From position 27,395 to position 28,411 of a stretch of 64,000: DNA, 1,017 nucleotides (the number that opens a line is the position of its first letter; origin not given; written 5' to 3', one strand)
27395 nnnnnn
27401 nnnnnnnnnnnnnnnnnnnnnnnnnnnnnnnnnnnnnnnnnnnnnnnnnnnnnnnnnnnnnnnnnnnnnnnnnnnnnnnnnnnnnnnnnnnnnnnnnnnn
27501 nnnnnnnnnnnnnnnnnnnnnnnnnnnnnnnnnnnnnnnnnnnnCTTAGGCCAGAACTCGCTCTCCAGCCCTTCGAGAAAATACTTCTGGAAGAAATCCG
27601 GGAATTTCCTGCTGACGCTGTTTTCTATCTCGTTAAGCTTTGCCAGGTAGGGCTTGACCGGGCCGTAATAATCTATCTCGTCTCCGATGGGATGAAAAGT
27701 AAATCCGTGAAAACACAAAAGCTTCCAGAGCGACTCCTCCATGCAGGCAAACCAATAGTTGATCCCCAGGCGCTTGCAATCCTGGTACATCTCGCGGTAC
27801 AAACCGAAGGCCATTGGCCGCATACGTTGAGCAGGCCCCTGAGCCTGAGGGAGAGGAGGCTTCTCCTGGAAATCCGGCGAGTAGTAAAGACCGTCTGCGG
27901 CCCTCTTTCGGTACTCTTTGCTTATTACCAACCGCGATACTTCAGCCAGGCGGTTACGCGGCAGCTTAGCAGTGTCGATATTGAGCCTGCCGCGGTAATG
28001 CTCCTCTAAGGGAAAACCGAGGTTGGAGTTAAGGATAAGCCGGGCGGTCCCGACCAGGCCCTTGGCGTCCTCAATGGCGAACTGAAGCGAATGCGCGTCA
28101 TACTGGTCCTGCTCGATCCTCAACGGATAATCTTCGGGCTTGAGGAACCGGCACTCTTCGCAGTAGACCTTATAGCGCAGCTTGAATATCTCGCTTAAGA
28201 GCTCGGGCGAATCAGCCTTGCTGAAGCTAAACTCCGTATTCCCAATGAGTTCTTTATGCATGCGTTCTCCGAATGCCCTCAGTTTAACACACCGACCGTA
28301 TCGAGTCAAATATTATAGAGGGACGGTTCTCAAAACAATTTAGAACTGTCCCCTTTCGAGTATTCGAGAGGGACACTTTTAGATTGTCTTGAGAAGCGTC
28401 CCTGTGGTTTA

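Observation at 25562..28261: Single 900-aa fusion of N-acyl amino acid synthase, acyl-CoA ligase and acyl carrier protein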

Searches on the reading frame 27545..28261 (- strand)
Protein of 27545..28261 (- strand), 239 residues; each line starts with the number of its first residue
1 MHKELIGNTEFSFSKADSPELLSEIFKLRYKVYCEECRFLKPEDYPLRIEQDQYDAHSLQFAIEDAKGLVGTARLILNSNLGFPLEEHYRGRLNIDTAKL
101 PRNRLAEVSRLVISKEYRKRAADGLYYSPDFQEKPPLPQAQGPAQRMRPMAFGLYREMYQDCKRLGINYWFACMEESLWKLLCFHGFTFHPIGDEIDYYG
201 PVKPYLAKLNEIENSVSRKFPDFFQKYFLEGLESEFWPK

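Call 41: find_related_loci(query=A2, collection=genome_contigs, flank=10000)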
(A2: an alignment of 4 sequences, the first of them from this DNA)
Query A2 (239 aa) in genome_contigs; peptide patterns used: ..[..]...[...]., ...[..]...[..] (x = any residue, [..] = any of these).
277 stretches matched a pattern; 230 encode a relative of the query (tblastn E <= 1e-3); the best 80 are kept; 79 distinct loci.
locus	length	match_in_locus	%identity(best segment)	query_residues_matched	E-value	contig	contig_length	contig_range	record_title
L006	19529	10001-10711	54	3-239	2e-84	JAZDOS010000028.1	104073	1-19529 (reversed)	MAG: Candidatus Omnitrophota bacterium isolate MEGAHIT-group-0.790 k141_12041773, whole genome shotgun sequence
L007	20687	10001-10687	53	10-239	1e-76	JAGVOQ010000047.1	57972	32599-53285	MAG: Candidatus Omnitrophota bacterium isolate DeMMO3_19 c_000000093962, whole genome shotgun sequence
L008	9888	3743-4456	51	1-238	5e-76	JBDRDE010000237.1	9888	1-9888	MAG: Candidatus Omnitrophota bacterium isolate MEGAHIT-group-1.234 k141_689329, whole genome shotgun sequence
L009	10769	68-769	48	6-239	4e-73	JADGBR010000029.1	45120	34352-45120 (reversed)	MAG: Candidatus Omnitrophota bacterium isolate nW3bin14 nW3_bin14_NODE_29_length_45120_cov_3.796391, whole genome shotgu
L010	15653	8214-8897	52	11-239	3e-72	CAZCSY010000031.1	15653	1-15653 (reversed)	MAG TPA_asm: uncultured Planctomycetia bacterium isolate binchicken_co81_68 genome assembly, contig: NODE_5539_length_15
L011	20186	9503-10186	52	11-239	5e-72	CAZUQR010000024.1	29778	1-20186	MAG TPA_asm: uncultured Planctomycetia bacterium isolate binchicken_co34_570 genome assembly, contig: NODE_2272_length_2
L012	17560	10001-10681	53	11-238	1e-71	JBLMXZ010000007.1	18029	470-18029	MAG: Deltaproteobacteria bacterium isolate MAG242 PRJNA957066_bin24_renamed_6, whole genome shotgun sequence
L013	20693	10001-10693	51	2-238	2e-71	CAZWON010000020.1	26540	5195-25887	MAG TPA_asm: uncultured Planctomycetia bacterium isolate binchicken_co184_256 genome assembly, contig: NODE_2756_length_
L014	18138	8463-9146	51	11-239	4e-71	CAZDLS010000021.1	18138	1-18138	MAG TPA_asm: uncultured Planctomycetia bacterium isolate SRP214966_co2_480 genome assembly, contig: NODE_4527_length_181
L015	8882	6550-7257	49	3-239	4e-70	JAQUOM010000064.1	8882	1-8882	MAG: Candidatus Omnitrophota bacterium isolate STD1_200 NODE_23971_length_8882_cov_3.447630_Sandtown_D1, whole genome sh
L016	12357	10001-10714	46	1-239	8e-70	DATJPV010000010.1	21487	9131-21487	MAG TPA_asm: Patescibacteria group bacterium isolate SMAG_U14922 k141_382830, whole genome shotgun sequence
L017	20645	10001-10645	48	5-219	3e-62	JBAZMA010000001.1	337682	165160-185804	MAG: Candidatus Omnitrophota bacterium isolate SO_2017_LW4_3 scaffold_46_c1_LW137-91_2017, whole genome shotgun sequence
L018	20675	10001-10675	44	11-239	7e-53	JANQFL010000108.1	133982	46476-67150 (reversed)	MAG: Sneathiellales bacterium isolate PL23a_bin.86 k99_1856029, whole genome shotgun sequence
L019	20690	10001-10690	42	2-227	3e-49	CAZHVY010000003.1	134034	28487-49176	MAG TPA_asm: uncultured Geobacter sp. isolate binchicken_co20_405 genome assembly, contig: NODE_331_length_134034_cov_42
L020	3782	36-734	42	6-238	2e-49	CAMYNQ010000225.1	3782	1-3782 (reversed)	MAG: uncultured Chromatiaceae bacterium isolate FO_M_Gamma_043.1 genome assembly, contig: NODE_35174_length_3782_cov_6.3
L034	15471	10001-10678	47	11-238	2e-60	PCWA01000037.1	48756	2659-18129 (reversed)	MAG: Candidatus Omnitrophica bacterium CG11_big_fil_rev_8_21_14_0_20_42_13 CG11_8_21_14_0.20_scaffold_783_c, whole genom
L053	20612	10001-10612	37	21-224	7e-33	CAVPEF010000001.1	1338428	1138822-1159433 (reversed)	MAG: uncultured beta proteobacterium isolate MFD10113.bin.2.75 genome assembly, contig: contig_11846, whole genome shotg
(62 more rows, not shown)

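Call 63: search_protein_families(library=pfam, proteins=[L012:10751-13429:+, L017:10757-13423:+, L034:10730-13453:+, L007:10801-13434:+, L009:1547-4240:+, L011:10212-12866:+, L014:9815-12460:+, L008:4488-6398:+, L006:10730-12688:+], max_evalue=0.001)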
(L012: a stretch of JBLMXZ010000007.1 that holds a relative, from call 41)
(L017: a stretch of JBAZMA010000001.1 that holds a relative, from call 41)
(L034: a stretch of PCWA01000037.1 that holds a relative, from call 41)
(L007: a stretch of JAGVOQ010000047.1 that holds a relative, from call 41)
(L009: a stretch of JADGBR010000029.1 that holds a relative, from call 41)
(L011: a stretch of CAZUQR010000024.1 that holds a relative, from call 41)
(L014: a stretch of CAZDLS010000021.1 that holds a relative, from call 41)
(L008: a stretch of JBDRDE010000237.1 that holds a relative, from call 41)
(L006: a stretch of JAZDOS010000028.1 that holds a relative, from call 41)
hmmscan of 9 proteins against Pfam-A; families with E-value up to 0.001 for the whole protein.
L012:10751-13429:+ (893 aa): 4 families
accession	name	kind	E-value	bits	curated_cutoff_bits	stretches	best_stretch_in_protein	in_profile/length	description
PF00501.34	AMP-binding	-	7e-82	275.7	29.9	1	9-405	1-384/384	AMP-binding enzyme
PF01553.26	Acyltransferase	-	4.8e-27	94.8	23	1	706-833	2-131/132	Acyltransferase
PF00550.31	PP-binding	-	2e-06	28.4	20.8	1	578-637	6-64/67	Phosphopantetheine attachment site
PF23562.2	AMP-binding_C_3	-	0.00094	20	20.8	0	442-553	2-114/124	AMP-binding enzyme C-terminal domain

L017:10757-13423:+ (889 aa): 4 families
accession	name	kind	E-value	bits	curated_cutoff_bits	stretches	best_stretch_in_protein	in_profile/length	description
PF00501.34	AMP-binding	-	1.9e-76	257.8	29.9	1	15-401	3-383/384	AMP-binding enzyme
PF01553.26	Acyltransferase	-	2e-22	79.9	23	1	703-828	4-131/132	Acyltransferase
PF00550.31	PP-binding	-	6.8e-06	26.7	20.8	1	573-633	6-65/67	Phosphopantetheine attachment site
PF23562.2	AMP-binding_C_3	-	0.00025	21.8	20.8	0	439-553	2-118/124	AMP-binding enzyme C-terminal domain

L034:10730-13453:+ (908 aa): 5 families
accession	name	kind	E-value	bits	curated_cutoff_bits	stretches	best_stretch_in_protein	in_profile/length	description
PF00501.34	AMP-binding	-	1.1e-78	265.1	29.9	1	14-402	3-384/384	AMP-binding enzyme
PF01553.26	Acyltransferase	-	4.7e-21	75.4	23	1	713-839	3-131/132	Acyltransferase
PF23562.2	AMP-binding_C_3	-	6.1e-10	40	20.8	1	439-555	2-116/124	AMP-binding enzyme C-terminal domain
PF00550.31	PP-binding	-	8.9e-06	26.3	20.8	1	593-643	17-63/67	Phosphopantetheine attachment site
PF13193.12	AMP-binding_C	-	9.8e-06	26.8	24.5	1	453-541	1-76/76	AMP-binding enzyme C-terminal domain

L007:10801-13434:+ (878 aa): 4 families
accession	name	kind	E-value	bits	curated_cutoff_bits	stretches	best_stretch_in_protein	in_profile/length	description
PF00501.34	AMP-binding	-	5.3e-74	249.7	29.9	1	6-395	1-384/384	AMP-binding enzyme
PF01553.26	Acyltransferase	-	3.3e-26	92.1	23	1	694-821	2-131/132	Acyltransferase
PF23562.2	AMP-binding_C_3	-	1.4e-06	29.1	20.8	1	432-542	2-116/124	AMP-binding enzyme C-terminal domain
PF00550.31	PP-binding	-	5e-05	23.9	20.8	1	567-625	7-64/67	Phosphopantetheine attachment site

L009:1547-4240:+ (898 aa): 4 families
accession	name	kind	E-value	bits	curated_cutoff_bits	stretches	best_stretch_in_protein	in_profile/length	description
PF00501.34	AMP-binding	-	4.3e-78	263.2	29.9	1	9-398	4-384/384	AMP-binding enzyme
PF01553.26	Acyltransferase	-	6.4e-21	75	23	1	705-836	1-132/132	Acyltransferase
PF23562.2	AMP-binding_C_3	-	6.5e-07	30.2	20.8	1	434-548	1-113/124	AMP-binding enzyme C-terminal domain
PF00550.31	PP-binding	-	5.1e-05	23.9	20.8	1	588-628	13-55/67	Phosphopantetheine attachment site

L011:10212-12866:+ (885 aa): 5 families
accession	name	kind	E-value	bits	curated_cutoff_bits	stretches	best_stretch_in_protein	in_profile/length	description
PF00501.34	AMP-binding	-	1.1e-79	268.5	29.9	1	9-397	1-384/384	AMP-binding enzyme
PF01553.26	Acyltransferase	-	1.7e-25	89.8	23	1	698-825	2-131/132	Acyltransferase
PF00550.31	PP-binding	-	8.3e-07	29.6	20.8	1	575-629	11-64/67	Phosphopantetheine attachment site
PF23562.2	AMP-binding_C_3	-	1.1e-06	29.4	20.8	1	434-544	2-113/124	AMP-binding enzyme C-terminal domain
PF13193.12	AMP-binding_C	-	0.0005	21.4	24.5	0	448-533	1-76/76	AMP-binding enzyme C-terminal domain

L014:9815-12460:+ (882 aa): 4 families
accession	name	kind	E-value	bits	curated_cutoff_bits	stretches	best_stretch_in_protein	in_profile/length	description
PF00501.34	AMP-binding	-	1.6e-80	271.3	29.9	1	5-394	1-384/384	AMP-binding enzyme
PF01553.26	Acyltransferase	-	1.6e-23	83.4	23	1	695-822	2-131/132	Acyltransferase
PF00550.31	PP-binding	-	2.8e-07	31.1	20.8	1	568-626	7-64/67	Phosphopantetheine attachment site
PF23562.2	AMP-binding_C_3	-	3.3e-05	24.7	20.8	1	431-542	2-114/124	AMP-binding enzyme C-terminal domain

L008:4488-6398:+ (637 aa): 2 families
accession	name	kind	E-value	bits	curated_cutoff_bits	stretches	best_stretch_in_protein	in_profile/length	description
PF00501.34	AMP-binding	-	1.7e-78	264.6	29.9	1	10-379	4-384/384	AMP-binding enzyme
PF00550.31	PP-binding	-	1.6e-07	31.9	20.8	1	563-620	6-62/67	Phosphopantetheine attachment site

L006:10730-12688:+ (653 aa): 4 families
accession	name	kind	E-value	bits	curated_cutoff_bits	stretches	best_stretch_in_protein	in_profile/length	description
PF00501.34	AMP-binding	-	9.8e-75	252.2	29.9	1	16-403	6-384/384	AMP-binding enzyme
PF23562.2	AMP-binding_C_3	-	1.8e-05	25.5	20.8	1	439-548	1-108/124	AMP-binding enzyme C-terminal domain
PF00550.31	PP-binding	-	4.1e-05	24.2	20.8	1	591-634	14-56/67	Phosphopantetheine attachment site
PF13193.12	AMP-binding_C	-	0.00036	21.8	24.5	0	454-542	1-76/76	AMP-binding enzyme C-terminal domain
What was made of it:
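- On OlsB/OlsA-type two-step aminolipid pathway: It is present in sister loci L007, L009, L011, L012, L014, L017 and L034 (call 63).
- Closest known: Ornithine-lipid and other aminolipid synthesis: OlsB. Same: Sister loci encode NAS next to A-ACP-PlsC (call 63).
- In most sister loci the A-ACP unit is fused to a PlsC O-acyltransferase and not to NAS (call 63).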

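Call 69: search_protein_families(library=ncbifam, proteins=[L053:8656-9705:+, L053:9722-10645:+, L053:10652-11587:+, L053:11602-11865:+, L053:12176-12823:+, L053:13461-14225:+, L053:14075-15118:+, L053:15310-16956:+, L053:16682-18133:+, L053:18112-20058:+], max_evalue=1e-10)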
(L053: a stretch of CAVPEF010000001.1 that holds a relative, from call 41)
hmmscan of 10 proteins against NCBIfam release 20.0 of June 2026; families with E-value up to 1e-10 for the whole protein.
L053:8656-9705:+ (349 aa): 0 families

L053:9722-10645:+ (307 aa): 1 family
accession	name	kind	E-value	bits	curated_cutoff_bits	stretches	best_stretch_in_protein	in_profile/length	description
TIGR03694.1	exosort_acyl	subfamily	1.8e-65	220.7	111.95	1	81-302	5-235/241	PEP-CTERM/exosortase system-associated acyltransferase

L053:10652-11587:+ (311 aa): 0 families

L053:11602-11865:+ (87 aa): 0 families

L053:12176-12823:+ (215 aa): 1 family
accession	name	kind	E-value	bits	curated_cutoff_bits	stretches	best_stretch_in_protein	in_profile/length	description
NF038125.1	PEP_CTERM_THxN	subfamily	2.6e-32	112.4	85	1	46-209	2-155/246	THxN family PEP-CTERM protein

L053:13461-14225:+ (254 aa): 0 families

L053:14075-15118:+ (347 aa): 0 families

L053:15310-16956:+ (548 aa): 101 families (the best 25 are shown)
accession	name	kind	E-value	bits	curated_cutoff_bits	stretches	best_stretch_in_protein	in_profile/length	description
TIGR03098.1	ligase_PEP_1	hypoth_equivalog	9.2e-219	727.2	592.35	1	15-535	1-513/517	acyl-CoA ligase (AMP-forming), exosortase A system-associated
NF004837.0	PRK06187.1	subfamily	6.2e-85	285.4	476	1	14-538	8-520/531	long-chain-fatty-acid--CoA ligase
NF006182.0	PRK08316.1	subfamily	6.6e-82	275.6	663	1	16-540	13-517/523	fatty acyl-CoA synthetase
TIGR01733.1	AA-adenyl-dom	subfamily_domain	3.1e-77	260.1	317.4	1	41-466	1-409/409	amino acid adenylation domain-containing protein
NF006181.0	PRK08314.1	subfamily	3.2e-71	240.3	705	1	8-532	18-546/563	long-chain-fatty-acid--CoA ligase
NF004114.0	PRK05605.1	equivalog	1.9e-66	224.6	766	2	170-536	213-565/575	long-chain-fatty-acid--CoA ligase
NF005702.0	PRK07514.1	subfamily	7.1e-63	212.7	558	1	34-540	24-500/506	malonyl-CoA synthase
NF004808.0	PRK06155.1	equivalog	8.4e-59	199.2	722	1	19-537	26-519/542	ATP-dependent acyl-CoA ligase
NF005801.1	PRK07656.1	equivalog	2e-58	198.3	657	1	21-534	8-497/500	FadD3 family acyl-CoA ligase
NF052269.1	Staph_lig_FadD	equivalog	6.4e-57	193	650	1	177-535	149-488/499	long-chain-fatty-acid--CoA ligase FadD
NF004758.0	PRK06087.1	equivalog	4e-56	190.6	736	1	37-536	48-531/548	medium-chain fatty-acid--CoA ligase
NF009233.0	PRK12583.1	subfamily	1.4e-54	185.5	832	1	27-537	31-547/558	fatty acid CoA ligase family protein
NF005307.0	PRK06839.1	equivalog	2.6e-53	181.4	748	1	24-535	12-488/496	o-succinylbenzoate--CoA ligase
NF004511.1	PRK05852.1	equivalog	3e-53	181.2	650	1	18-537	3-501/505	FadD7 family fatty acid--CoA ligase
NF002966.0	PRK03640.1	equivalog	1.2e-52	179.1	556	1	177-537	140-477/483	o-succinylbenzoate--CoA ligase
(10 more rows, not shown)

L053:16682-18133:+ (483 aa): 4 families
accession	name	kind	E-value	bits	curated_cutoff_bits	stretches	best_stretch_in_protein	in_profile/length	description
TIGR03099.1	dCO2ase_PEP1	hypoth_equivalog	4.6e-177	589.1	478.45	1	88-483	3-398/398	pyridoxal-dependent decarboxylase, exosortase A system-associated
TIGR01048.1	lysA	equivalog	6.3e-70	235.8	297.9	1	90-483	6-395/417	diaminopimelate decarboxylase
NF006515.0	PRK08961.1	equivalog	2e-42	145.2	802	1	103-471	496-848/861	bifunctional aspartate kinase/diaminopimelate decarboxylase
NF052544.1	OrLyDeCDokD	equivalog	9.6e-15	54.1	700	1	85-376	18-320/461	ornithine/lysine decarboxylase DokD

L053:18112-20058:+ (648 aa): 0 families

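Call 73: search_solved_structures(query=A2, max_evalue=10, show_alignments=2)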
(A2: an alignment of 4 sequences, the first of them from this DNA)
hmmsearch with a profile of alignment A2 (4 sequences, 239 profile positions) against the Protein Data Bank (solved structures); distinct sequences matched with E-value up to 10: 5.
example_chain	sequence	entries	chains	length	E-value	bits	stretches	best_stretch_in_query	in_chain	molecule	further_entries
5jph_A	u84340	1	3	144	0.099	15.6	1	12-75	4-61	Acetyltransferase SACOL1063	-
5jq4_A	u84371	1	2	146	0.1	15.5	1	12-75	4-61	Acetyltransferase SACOL1063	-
6wns_A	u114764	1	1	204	0.14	15.1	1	20-76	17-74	Acyl-homoserine-lactone synthase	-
6wn0_A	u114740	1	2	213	0.84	12.5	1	20-76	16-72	4-coumaroyl-homoserine lactone synthase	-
3kgb_A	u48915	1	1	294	1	12.2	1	157-228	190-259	Thymidylate synthase 1/2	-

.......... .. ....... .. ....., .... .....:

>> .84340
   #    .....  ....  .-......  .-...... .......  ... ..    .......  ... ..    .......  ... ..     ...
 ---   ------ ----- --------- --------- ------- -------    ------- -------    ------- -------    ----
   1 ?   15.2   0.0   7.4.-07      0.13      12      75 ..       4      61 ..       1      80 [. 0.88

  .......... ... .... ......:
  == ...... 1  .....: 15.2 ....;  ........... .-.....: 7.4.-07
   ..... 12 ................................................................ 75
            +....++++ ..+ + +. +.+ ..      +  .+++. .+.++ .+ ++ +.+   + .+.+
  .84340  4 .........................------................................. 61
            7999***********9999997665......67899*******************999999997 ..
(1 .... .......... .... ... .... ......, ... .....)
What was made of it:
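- Tried and rejected: A profile of the NAS domain did not reach FeeM (best E 0.1; call 73).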

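Call 74: find_homologous_proteins(query=A2, max_evalue=1e-10)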
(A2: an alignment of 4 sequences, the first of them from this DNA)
Query A2 (4 sequences) (239 aa, profile of the alignment): 556 proteins with E <= 1e-10 among 4624 candidates; the best 120 are listed.
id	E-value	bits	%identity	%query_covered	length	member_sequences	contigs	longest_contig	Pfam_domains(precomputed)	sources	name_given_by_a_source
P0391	9.4e-112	391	56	100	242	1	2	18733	PF13444.13,PF21926.3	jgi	jgi:N-acyl amino acid synthase of PEP-CTERM/exosortase system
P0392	4.9e-111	388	58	100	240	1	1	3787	PF13444.13,PF21926.3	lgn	-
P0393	1.4e-110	387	62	100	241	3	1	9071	PF13444.13,PF21926.3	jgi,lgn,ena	-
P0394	2.5e-110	386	56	100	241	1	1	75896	PF13444.13,PF21926.3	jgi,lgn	-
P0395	5.7e-110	385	58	100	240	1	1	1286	PF13444.13,PF21926.3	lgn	-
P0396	2.0e-109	383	57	100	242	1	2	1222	PF13444.13,PF21926.3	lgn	-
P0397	4.8e-109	382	56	99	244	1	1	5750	PF13444.13,PF21926.3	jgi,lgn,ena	-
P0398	4.2e-108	379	57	100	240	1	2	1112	PF13444.13,PF21926.3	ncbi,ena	-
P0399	1.1e-107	377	57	100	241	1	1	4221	PF13444.13,PF21926.3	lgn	-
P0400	6.5e-105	368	55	98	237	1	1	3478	PF13444.13,PF21926.3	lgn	-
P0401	1.3e-104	367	57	100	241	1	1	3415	PF13444.13,PF21926.3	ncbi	-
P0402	4.3e-104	365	56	100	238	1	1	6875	PF13444.13,PF21926.3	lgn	-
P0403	9.3e-104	364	59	100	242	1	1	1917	PF13444.13,PF21926.3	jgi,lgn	-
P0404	3.6e-103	362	51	100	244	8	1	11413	PF13444.13,PF21926.3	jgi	jgi:N-acyl amino acid synthase of PEP-CTERM/exosortase system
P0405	7.5e-102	358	53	100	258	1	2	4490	PF13444.13,PF21926.3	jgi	-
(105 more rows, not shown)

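Call 85: predict_structure(alignment_id=A4)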
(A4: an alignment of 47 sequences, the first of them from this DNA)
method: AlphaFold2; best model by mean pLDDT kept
length: 239 residues; sequences in the alignment: 47
mean_pLDDT: 87.8   pTM: 0.84
mean pLDDT of the five models: 87.8, 87.2, 87.3, 87.2, 87.2
residues with pLDDT >= 90: 174; 70-90: 35; 50-70: 5; < 50: 25
segments of 3 or more residues with pLDDT < 50: 120-144
pLDDT, mean of each block of 10 residues (from residue 1): 88 97 98 92 97 98 97 98 93 91 97 81 40 39 57 94 98 92 92 92 97 95 91 94
secondary structure, 60 per line:
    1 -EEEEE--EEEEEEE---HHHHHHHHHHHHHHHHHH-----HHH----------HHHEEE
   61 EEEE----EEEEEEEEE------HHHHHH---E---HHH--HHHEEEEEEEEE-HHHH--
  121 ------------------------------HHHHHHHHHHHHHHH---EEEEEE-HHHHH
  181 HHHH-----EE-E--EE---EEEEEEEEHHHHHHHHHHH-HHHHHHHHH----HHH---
elements in order: E2-6 E9-15 H19-36 E58-64 E69-77 H84-89 E105-113 H115-118 H151-165 E169-174 H176-184 E201-208 H209-219 H221-229

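Call 88: fold_search(model_id=the predicted structure, library=pdb)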
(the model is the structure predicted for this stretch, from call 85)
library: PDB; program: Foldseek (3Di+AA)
matches with E <= 10: 887; with E <= 0.001: 304
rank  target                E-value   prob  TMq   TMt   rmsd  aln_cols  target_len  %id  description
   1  3p2h                  2.6e-09  1.00  0.62  0.78   3.6       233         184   17  Crystal structure of TofI in a ternary complex with an inhibitor and MTA (released 2011-07-06)
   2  2g0b_D                6.8e-09  1.00  0.54  0.69   4.6       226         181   14  The structure of FeeM, an N-acyl amino acid synthase from uncultured soil microbes (released 2006-09-26)
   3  5w8g                  9.7e-09  1.00  0.56  0.62   4.6       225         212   17  The structure of a COA-dependent acyl-homoserine lactone synthase, BjaI, with SAH (released 2017-08-23)
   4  5w8e                  9.7e-09  1.00  0.56  0.62   4.6       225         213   17  The structure of a CoA-dependent acyl-homoserine lactone synthase, BjaI, with the adduct of SAH and IV-CoA (released 2017-08-23)
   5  2g0b_A                1.1e-08  1.00  0.60  0.74   3.9       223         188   15  The structure of FeeM, an N-acyl amino acid synthase from uncultured soil microbes (released 2006-09-26)
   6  3p2f                  1.4e-08  1.00  0.54  0.71   4.0       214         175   18  Crystal structure of TofI in an apo form (released 2011-07-06)
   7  1ro5                  1.6e-08  1.00  0.60  0.72   6.3       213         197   16  Crystal Structure of the AHL Synthase LasI (released 2004-08-24)
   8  5w8a                  2.1e-08  1.00  0.57  0.63   4.5       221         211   18  The structure of a COA-dependent acyl-homoserine lactone synthase, BjaI, with SAM and isopentyl-CoA (released 2017-08-23)
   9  5w8c                  2.2e-08  1.00  0.57  0.64   4.5       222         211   18  The structure of a COA-dependent acyl-homoserine lactone synthase, BjaI, with MTA and isovaleryl-CoA (released 2017-08-23)
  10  2g0b_B                2.7e-08  1.00  0.57  0.70   6.2       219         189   15  The structure of FeeM, an N-acyl amino acid synthase from uncultured soil microbes (released 2006-09-26)
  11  6wn0_B                2.8e-08  1.00  0.57  0.64   5.0       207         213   16  The structure of a CoA-dependent acyl-homoserine lactone synthase, RpaI, with the adduct of SAH and p-coumaroyl CoA (released 2020-05-13)
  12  6wns                  3.8e-08  1.00  0.54  0.65   5.3       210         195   19  The structure of a CoA-dependent acyl-homoserine lactone synthase, MesI (released 2020-05-13)
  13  6wn0_A                5.4e-08  1.00  0.58  0.65   4.8       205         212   18  The structure of a CoA-dependent acyl-homoserine lactone synthase, RpaI, with the adduct of SAH and p-coumaroyl CoA (released 2020-05-13)
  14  5jph_B                6.4e-08  1.00  0.50  0.80   2.9       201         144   17  Structure of a GNAT acetyltransferase SACOL1063 from Staphylococcus aureus in complex with CoA (released 2016-06-29)
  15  2g0b_C                6.4e-08  1.00  0.56  0.71   6.2       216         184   14  The structure of FeeM, an N-acyl amino acid synthase from uncultured soil microbes (released 2006-09-26)
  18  2g0b_H                5.8e-07  1.00  0.55  0.75   4.0       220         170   14  The structure of FeeM, an N-acyl amino acid synthase from uncultured soil microbes (released 2006-09-26)
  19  2g0b_G                6.5e-07  1.00  0.54  0.72   5.9       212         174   14  The structure of FeeM, an N-acyl amino acid synthase from uncultured soil microbes (released 2006-09-26)
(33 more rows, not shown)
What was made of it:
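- On LuxI-type acyl-homoserine-lactone synthase: Fold similarity alone is present (call 88).
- The best structural match of the NAS domain is an AHL synthase, TofI, marginally ahead of FeeM (call 88).
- Tried and rejected: A structure prediction plus fold search was needed (calls 85, 88).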
